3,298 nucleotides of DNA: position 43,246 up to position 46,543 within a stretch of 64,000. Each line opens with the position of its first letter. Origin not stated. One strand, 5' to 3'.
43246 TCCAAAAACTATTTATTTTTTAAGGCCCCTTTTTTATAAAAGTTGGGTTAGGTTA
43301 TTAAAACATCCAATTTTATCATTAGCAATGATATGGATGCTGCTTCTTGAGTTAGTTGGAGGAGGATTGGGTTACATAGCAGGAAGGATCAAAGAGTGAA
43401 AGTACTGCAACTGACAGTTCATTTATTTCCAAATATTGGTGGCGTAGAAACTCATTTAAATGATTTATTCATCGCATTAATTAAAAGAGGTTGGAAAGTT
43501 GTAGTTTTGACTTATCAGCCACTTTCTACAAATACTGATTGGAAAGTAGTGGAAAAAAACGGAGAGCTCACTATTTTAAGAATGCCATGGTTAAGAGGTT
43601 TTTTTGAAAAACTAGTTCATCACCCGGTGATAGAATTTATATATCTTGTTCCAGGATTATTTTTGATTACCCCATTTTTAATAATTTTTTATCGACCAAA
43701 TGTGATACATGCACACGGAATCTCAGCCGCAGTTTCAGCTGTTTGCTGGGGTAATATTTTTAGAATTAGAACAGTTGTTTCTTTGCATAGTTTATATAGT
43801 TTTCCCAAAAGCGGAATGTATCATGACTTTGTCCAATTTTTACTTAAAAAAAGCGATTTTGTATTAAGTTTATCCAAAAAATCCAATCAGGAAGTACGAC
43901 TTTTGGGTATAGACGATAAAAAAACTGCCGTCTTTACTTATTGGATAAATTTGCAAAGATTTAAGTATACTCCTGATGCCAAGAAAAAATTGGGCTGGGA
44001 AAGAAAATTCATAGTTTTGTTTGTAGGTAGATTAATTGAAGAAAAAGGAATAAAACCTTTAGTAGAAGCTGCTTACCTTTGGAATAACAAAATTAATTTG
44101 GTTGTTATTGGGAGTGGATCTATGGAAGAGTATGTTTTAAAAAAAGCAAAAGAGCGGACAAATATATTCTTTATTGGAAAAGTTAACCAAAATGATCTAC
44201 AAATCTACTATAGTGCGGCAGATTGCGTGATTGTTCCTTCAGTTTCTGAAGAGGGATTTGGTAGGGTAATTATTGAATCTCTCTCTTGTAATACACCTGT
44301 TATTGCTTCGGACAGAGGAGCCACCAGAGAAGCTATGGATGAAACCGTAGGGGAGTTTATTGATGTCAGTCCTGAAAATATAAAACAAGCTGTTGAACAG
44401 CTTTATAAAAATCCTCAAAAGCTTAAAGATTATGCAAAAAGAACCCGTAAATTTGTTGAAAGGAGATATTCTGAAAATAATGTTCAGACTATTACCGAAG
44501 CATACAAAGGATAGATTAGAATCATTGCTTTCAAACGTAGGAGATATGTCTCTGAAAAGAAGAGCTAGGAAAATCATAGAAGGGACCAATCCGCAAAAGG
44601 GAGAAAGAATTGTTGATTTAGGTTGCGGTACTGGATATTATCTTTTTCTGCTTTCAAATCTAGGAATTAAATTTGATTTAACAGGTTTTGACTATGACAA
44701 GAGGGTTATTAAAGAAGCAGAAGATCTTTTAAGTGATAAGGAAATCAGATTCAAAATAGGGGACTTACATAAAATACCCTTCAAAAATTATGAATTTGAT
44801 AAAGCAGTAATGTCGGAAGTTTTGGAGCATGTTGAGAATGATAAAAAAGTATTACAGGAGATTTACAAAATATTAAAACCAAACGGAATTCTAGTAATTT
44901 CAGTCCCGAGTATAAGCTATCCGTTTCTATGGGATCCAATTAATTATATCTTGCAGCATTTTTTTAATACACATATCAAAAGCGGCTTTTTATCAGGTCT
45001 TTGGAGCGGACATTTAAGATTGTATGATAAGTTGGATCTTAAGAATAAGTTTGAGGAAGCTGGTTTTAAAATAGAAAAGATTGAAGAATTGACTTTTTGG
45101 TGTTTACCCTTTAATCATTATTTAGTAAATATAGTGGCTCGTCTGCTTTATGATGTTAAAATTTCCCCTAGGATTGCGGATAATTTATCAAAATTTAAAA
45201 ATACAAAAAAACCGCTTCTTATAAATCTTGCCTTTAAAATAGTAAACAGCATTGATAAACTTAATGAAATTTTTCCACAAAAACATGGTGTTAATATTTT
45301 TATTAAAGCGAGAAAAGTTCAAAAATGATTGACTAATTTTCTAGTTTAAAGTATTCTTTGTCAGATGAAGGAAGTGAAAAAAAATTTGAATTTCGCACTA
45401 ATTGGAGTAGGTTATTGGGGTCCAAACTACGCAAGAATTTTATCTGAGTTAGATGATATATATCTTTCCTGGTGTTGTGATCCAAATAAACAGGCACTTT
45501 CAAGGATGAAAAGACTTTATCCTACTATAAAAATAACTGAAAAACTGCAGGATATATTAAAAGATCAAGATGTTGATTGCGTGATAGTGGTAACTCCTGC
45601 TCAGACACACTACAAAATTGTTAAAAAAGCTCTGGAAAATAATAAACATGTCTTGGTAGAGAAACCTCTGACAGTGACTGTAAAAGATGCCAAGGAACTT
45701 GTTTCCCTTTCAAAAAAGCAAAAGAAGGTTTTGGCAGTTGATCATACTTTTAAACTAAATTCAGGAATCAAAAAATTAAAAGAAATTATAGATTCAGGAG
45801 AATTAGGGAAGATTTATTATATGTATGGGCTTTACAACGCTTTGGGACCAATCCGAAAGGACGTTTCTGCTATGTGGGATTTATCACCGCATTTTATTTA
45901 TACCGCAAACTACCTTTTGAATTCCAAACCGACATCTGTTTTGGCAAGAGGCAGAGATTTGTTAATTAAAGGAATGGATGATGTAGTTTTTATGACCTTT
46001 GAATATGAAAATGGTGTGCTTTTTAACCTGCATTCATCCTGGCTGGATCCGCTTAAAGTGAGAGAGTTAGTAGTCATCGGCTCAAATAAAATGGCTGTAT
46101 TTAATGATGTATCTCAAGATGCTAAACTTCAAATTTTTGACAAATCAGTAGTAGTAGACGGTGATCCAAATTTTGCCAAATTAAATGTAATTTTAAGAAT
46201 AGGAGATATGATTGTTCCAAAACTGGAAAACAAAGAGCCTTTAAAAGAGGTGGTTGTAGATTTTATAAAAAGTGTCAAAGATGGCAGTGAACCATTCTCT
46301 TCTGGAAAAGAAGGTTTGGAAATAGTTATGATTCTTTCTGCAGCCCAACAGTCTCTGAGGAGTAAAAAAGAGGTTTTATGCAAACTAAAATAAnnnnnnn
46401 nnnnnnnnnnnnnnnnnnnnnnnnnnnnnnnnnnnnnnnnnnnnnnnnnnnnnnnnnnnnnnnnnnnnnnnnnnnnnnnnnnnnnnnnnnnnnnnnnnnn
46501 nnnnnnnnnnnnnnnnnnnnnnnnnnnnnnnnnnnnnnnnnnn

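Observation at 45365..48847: An Arn-like logic: a 3-acetamido-sugar module is translationally coupled to a polyprenyl-phosphate GT2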

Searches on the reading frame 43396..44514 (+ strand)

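Call 6: search_protein_families(library=pfam, proteins=[window:43396-44514:+])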
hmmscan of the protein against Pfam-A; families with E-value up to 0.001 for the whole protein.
window:43396-44514:+ (372 aa): 6 families
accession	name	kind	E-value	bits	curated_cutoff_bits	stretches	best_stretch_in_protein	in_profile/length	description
PF00534.26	Glycos_transf_1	-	1.3e-34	119.6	26.4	1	195-352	5-171/172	Glycosyl transferases group 1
PF13692.12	Glyco_trans_1_4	-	1.2e-25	90.8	27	1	205-339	2-142/142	Glycosyl transferases group 1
PF13439.12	Glyco_transf_4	-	8.3e-16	58.9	28.5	1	14-188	1-170/170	Glycosyltransferase Family 4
PF13579.12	Glyco_trans_4_4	-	1.4e-12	48.7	29.7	1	15-183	1-158/158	Glycosyl transferase 4-like domain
PF20706.3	GT4-conflict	-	6.6e-07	29.1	26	1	197-354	190-372/385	Family 4 Glycosyltransferase in conflict systems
PF13524.12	Glyco_trans_1_2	-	6.9e-05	23.3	25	1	231-360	13-136/144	Glycosyl transferase-like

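Call 7: search_protein_families(library=ncbifam, proteins=[window:43396-44514:+])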
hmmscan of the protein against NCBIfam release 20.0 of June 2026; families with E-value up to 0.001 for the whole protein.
window:43396-44514:+ (372 aa): 34 families (the best 25 are shown)
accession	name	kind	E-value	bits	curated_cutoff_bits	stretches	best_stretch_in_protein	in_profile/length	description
NF047684.1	TeichurnBiosyTuaC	equivalog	4.3e-27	95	550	1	141-371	154-387/391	teichuronic acid biosynthesis protein TuaC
NF053787.1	GlcN_PG_synth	equivalog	1.9e-21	76.3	480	1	143-370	134-356/361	N-acetylglucosaminyl phosphatidylglycerol synthase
TIGR04157.1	glyco_rSAM_CFB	subfamily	1.1e-20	74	400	1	149-364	166-399/406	TIGR04157 family glycosyltransferase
TIGR02149.1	glgA_Coryne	subfamily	1.7e-20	73.5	302.4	1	103-364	86-380/391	glycogen synthase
NF046085.1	XrtY_assoc_Gly1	equivalog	2e-20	73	400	1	129-363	138-373/387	XrtY-associated glycosyltransferase XYAG1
NF050063.1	ProtGlycPglJ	equivalog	7.2e-20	71.5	500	1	141-352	133-345/363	N-acetylgalactosamine-N,N'-diacetylbacillosaminyl-diphospho-undecaprenol 4-alpha-N-acetylgalactosaminyltransferase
TIGR03999.1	thiol_BshA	equivalog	7.7e-19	67.8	273.7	1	124-368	114-368/375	N-acetyl-alpha-D-glucosaminyl L-malate synthase BshA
NF038298.1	EPS_HpsO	equivalog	9.7e-19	67.4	575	1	147-362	141-375/388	hormogonium polysaccharide biosynthesis glycosyltransferase HpsO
NF007640.0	PRK10307.1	subfamily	4.9e-17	61.9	276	1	141-363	160-396/411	WcaI family glycosyltransferase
NF012028.0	PRK15484.1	subfamily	6.2e-17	61.7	618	1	202-366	191-370/380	lipopolysaccharide N-acetylglucosaminyltransferase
TIGR04063.1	stp3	hypoth_equivalog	1.5e-16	60.3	442.05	1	149-371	154-393/397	TIGR04063 family PEP-CTERM/XrtA system glycosyltransferase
TIGR03449.1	mycothiol_MshA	equivalog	3e-15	56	462.5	1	155-371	168-401/406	D-inositol-3-phosphate glycosyltransferase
TIGR03088.1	stp2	hypoth_equivalog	8.7e-15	54.6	409.05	1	170-363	155-362/374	TIGR03088 family PEP-CTERM/XrtA system glycosyltransferase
NF041876.1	EPS_EpsE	equivalog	2e-13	50.4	400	1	148-361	157-383/389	exopolysaccharide biosynthesis GT4 family glycosyltransferase EpsE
NF053513.1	Gtran_IagA_BgsA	equivalog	6.1e-13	48.5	460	1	139-371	92-329/333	LTA glycolipid anchor biosynthesis glycosyltransferase, IagA/BgsA family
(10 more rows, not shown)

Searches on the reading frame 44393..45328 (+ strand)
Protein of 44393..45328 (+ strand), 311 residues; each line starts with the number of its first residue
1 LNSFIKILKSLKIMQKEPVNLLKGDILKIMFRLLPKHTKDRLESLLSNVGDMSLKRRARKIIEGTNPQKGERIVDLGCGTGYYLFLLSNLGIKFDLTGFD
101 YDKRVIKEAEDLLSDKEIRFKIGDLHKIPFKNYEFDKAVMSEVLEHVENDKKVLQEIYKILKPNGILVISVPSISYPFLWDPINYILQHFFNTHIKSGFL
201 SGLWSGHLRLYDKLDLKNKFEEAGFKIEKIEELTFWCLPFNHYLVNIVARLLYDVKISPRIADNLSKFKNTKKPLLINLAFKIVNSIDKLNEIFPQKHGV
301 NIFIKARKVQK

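Call 6: search_protein_families(library=pfam, proteins=[window:44393-45328:+])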
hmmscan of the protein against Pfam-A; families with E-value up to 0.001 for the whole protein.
window:44393-45328:+ (311 aa): 9 families
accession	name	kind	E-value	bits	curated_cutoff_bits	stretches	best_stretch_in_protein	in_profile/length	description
PF13847.12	Methyltransf_31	-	3.2e-23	82.5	27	1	68-179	2-119/145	Methyltransferase domain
PF08241.18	Methyltransf_11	-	3.5e-22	79.3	21.2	1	74-169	1-95/95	Methyltransferase domain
PF13489.12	Methyltransf_23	-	2.3e-21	76.6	27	1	66-228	19-162/164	Methyltransferase domain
PF13649.12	Methyltransf_25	-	7.2e-19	68.7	27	1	73-165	1-97/97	Methyltransferase domain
PF08242.18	Methyltransf_12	-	1.1e-14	55.4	30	1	74-167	1-98/98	Methyltransferase domain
PF01209.24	Ubie_methyltran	-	1.9e-13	50.7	20.1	1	57-174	37-157/233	ubiE/COQ5 methyltransferase family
PF07021.18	MetW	-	9.8e-07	29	21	1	68-162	12-103/193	Methionine biosynthesis protein MetW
PF00891.24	Methyltransf_2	-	2.3e-05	24.3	22.3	1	59-169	52-164/210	O-methyltransferase domain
PF13679.12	Methyltransf_32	-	0.0006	20.2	27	1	65-114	21-74/143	Methyltransferase domain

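Call 7: search_protein_families(library=ncbifam, proteins=[window:44393-45328:+])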
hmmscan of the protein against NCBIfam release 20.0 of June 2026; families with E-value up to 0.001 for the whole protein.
window:44393-45328:+ (311 aa): 42 families (the best 25 are shown)
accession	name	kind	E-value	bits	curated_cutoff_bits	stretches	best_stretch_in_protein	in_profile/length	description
NF045667.1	MTase_DVU1556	equivalog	3.9e-16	59.2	155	1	50-232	6-167/213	DVU_1556 family methyltransferase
TIGR01934.1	MenG_MenH_UbiE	subfamily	9.9e-16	57.7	158.35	1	38-170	11-142/223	ubiquinone/menaquinone biosynthesis methyltransferase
NF001244.0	PRK00216.1-5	equivalog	1.3e-15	57.3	216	1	39-169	21-153/236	bifunctional demethylmenaquinone methyltransferase/2-methoxy-6-polyprenyl-1,4-benzoquinol methylase UbiE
TIGR01983.1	UbiG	equivalog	1.3e-15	57.3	102.95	1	60-170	45-152/228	bifunctional 2-polyprenyl-6-hydroxyphenol methylase/3-demethylubiquinol 3-O-methyltransferase UbiG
TIGR02072.1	BioC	equivalog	2.1e-13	50.7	184.95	1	64-171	29-134/244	malonyl-ACP O-methyltransferase BioC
NF008823.0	PRK11873.1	subfamily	2.1e-12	47.1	263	1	68-170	76-182/272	arsenite methyltransferase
NF043040.1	corrin_prot_MT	hypoth_equivalog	3.1e-12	46.4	180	1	56-172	29-150/216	corrinoid protein-associated methyltransferase CpaM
NF001243.0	PRK00216.1-4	equivalog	3e-11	43.1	235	1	40-231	21-219/237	demethylmenaquinone methyltransferase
NF040539.1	AST_met_ArsM_2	exception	4.8e-11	43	240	1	58-176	45-169/262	putative arsinothricin biosynthesis methyltransferase ArsM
NF041536.1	ArsM_DUF2284_UU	exception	5e-11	41.6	575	1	68-170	75-181/459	arsenite methyltransferase/DUF2284 domain selenoprotein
TIGR02752.1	MenG_heptapren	equivalog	8.9e-11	41.8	419.85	1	40-173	19-156/231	demethylmenaquinone methyltransferase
TIGR04345.1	ovoA_Cterm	equivalog_domain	9.3e-11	41.7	170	2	116-172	116-172/242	putative 4-mercaptohistidine N1-methyltransferase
NF041537.1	ArsM_AhpD_UU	exception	1.3e-10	40.6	510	1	68-170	75-181/345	arsenite methyltransferase/AhpD domain selenoprotein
NF047649.1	MTase_UXPK_star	exception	1.8e-10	40.3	460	1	69-169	77-181/283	methyltransferase/UXPK-star double selenoprotein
NF001241.0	PRK00216.1-2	equivalog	1.2e-09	38.1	327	1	44-173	29-151/231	demethylmenaquinone methyltransferase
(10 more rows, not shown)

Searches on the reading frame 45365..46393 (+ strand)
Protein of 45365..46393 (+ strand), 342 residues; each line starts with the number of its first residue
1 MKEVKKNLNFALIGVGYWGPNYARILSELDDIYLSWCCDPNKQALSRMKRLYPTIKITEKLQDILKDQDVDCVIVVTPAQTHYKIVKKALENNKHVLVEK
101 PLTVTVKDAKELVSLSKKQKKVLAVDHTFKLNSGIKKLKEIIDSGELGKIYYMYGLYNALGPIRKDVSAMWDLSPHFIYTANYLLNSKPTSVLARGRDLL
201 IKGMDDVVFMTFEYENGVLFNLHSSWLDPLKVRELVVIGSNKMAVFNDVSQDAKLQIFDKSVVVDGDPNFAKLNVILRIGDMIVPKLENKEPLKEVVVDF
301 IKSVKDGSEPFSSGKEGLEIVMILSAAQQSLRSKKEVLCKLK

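Call 6: search_protein_families(library=pfam, proteins=[window:45365-46393:+])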
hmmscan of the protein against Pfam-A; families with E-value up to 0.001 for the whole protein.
window:45365-46393:+ (342 aa): 4 families
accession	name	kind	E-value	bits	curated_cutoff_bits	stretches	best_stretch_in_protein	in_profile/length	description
PF01408.29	GFO_IDH_MocA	-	1.8e-27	96.9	24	1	8-127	1-120/120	Oxidoreductase family, NAD-binding Rossmann fold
PF22725.1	GFO_IDH_MocA_C3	-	1.6e-16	60.9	27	1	136-243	2-122/124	GFO/IDH/MocA C-terminal domain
PF02894.22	GFO_IDH_MocA_C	-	2.4e-08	34.5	22.9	1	139-337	1-216/218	Oxidoreductase family, C-terminal alpha/beta domain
PF03447.22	NAD_binding_3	-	1.2e-05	26.5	24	1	31-121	21-111/116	Homoserine dehydrogenase, NAD binding domain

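Call 7: search_protein_families(library=ncbifam, proteins=[window:45365-46393:+])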
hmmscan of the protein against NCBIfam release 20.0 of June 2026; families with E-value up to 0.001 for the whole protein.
window:45365-46393:+ (342 aa): 10 families
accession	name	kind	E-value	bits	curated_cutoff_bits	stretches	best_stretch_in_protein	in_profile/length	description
NF040723.1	UDP-GlcNAcDh_Arch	equivalog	5.4e-49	167.3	450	1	9-330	2-300/302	UDP-N-acetylglucosamine 3-dehydrogenase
TIGR04380.1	myo_inos_iolG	equivalog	2.8e-27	95.5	355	1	8-226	2-231/330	inositol 2-dehydrogenase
NF008607.0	PRK11579.1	subfamily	3.9e-26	91.9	330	1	7-181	4-185/346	oxidoreductase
NF007574.0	PRK10206.1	equivalog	1.7e-20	73.3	352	1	49-158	45-154/345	oxidoreductase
NF041392.1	XylDh_Gfo6_Halo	equivalog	2e-20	72.9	350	1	5-155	14-168/350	D-xylose 1-dehydrogenase Gfo6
NF058563.1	BT_2159_fam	equivalog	1.2e-19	70.5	650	1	10-151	3-144/350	disaccharide 3-dehydrogenase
NF052479.1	LevoglcsnDh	equivalog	4.3e-17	61.9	650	1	39-157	43-161/386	levoglucosan dehydrogenase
NF058561.1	BT_2158_fam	equivalog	2e-15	56.3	750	1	7-151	35-178/487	glycoside 3-dehydrogenase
NF052679.1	InsChiInosDhIolG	equivalog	4.9e-15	55.4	540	1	8-153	3-151/343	bifunctional inositol 2-dehydrogenase/D-chiro-inositol 1-dehydrogenase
NF004976.0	PRK06349.1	subfamily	1.6e-05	24.2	205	1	6-125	3-129/430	homoserine dehydrogenase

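Call 10: search_solved_structures(query=window:45365-46393:+, max_evalue=0.001)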
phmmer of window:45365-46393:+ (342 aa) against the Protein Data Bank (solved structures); distinct sequences matched with E-value up to 0.001: 82 (the best 60 are shown).
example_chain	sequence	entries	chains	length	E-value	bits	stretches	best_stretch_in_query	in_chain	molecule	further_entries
3ezy_A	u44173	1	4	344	6.1e-21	78.5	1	8-337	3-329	Dehydrogenase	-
3e82_A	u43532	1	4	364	7.1e-19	71.7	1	6-185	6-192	Putative oxidoreductase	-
6o15_A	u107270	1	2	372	5.1e-18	68.9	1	8-248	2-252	Uncharacterized oxidoreductase YjhC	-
9m37_A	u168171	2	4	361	9.5e-18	68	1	8-220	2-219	P581a DgpA2 and isoorientin complex structure | Gfo/Idh/MocA family protein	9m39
3ec7_A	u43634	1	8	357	5.4e-17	65.5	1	8-214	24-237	Putative Dehydrogenase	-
3f4l_A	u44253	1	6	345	3.7e-16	62.8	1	48-166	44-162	Putative oxidoreductase yhhX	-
3c1a_A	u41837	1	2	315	5.1e-16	62.3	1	8-194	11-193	Putative oxidoreductase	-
3gfg_A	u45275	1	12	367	9.3e-16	61.5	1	11-171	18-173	Uncharacterized oxidoreductase yvaA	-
3gdo_A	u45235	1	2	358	9.8e-16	61.4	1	11-171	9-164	Uncharacterized oxidoreductase yvaA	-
6z3b_A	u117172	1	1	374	3.5e-15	59.6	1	6-159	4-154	Gfo/Idh/MocA family oxidoreductase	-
6z3c_AAA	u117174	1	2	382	3.7e-15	59.5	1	6-159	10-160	Gfo/Idh/MocA family oxidoreductase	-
6z3b_B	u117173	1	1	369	4.7e-15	59.2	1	6-159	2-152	Gfo/Idh/MocA family oxidoreductase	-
3e18_A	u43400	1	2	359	7e-15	58.6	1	8-248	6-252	oxidoreductase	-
3fhl_A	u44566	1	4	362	2.4e-14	56.9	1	48-151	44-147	Putative oxidoreductase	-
3evn_A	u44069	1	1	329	8.2e-14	55.1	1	51-154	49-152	Oxidoreductase, Gfo/Idh/MocA family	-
7bvj_A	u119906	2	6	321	2.7e-12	50.1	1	12-244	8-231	Oxidoreductase, NAD-binding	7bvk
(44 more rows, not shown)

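Call 47: search_solved_structures(query=A3, max_evalue=1e-10)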
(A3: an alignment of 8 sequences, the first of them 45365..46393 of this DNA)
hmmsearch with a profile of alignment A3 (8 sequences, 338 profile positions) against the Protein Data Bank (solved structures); distinct sequences matched with E-value up to 1e-10: 82 (the best 60 are shown).
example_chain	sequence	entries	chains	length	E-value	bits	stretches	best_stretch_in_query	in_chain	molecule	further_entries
3ezy_A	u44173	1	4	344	3.1e-34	122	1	5-249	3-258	Dehydrogenase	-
3c1a_A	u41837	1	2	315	1.2e-32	116.9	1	5-253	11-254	Putative oxidoreductase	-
7bvj_A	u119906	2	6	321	7.7e-32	114.2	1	6-302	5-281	Oxidoreductase, NAD-binding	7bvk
3e18_A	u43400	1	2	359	3e-31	112.2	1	3-245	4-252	oxidoreductase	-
6o15_A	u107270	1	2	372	3.3e-30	108.8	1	5-220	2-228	Uncharacterized oxidoreductase YjhC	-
4hkt_A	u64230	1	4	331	6.9e-30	107.8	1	5-203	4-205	Inositol 2-dehydrogenase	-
3e82_A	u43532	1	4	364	3.7e-29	105.3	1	3-241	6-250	Putative oxidoreductase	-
6z3b_A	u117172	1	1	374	1.5e-27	100.1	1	3-216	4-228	Gfo/Idh/MocA family oxidoreductase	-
6z3c_AAA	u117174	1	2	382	1.6e-27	100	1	3-217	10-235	Gfo/Idh/MocA family oxidoreductase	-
6z3b_B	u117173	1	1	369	1.6e-27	99.9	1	3-217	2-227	Gfo/Idh/MocA family oxidoreductase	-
9m37_A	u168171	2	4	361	1.7e-27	99.9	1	4-220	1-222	P581a DgpA2 and isoorientin complex structure | Gfo/Idh/MocA family protein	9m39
9azo_A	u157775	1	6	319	1.7e-26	96.6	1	1-223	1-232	PmdC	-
3gfg_A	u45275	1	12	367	1.8e-26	96.5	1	4-211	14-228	Uncharacterized oxidoreductase yvaA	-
3gdo_A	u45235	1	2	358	1.9e-26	96.5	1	5-211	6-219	Uncharacterized oxidoreductase yvaA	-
7xr9_A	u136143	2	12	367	4.1e-26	95.3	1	4-153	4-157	DgpA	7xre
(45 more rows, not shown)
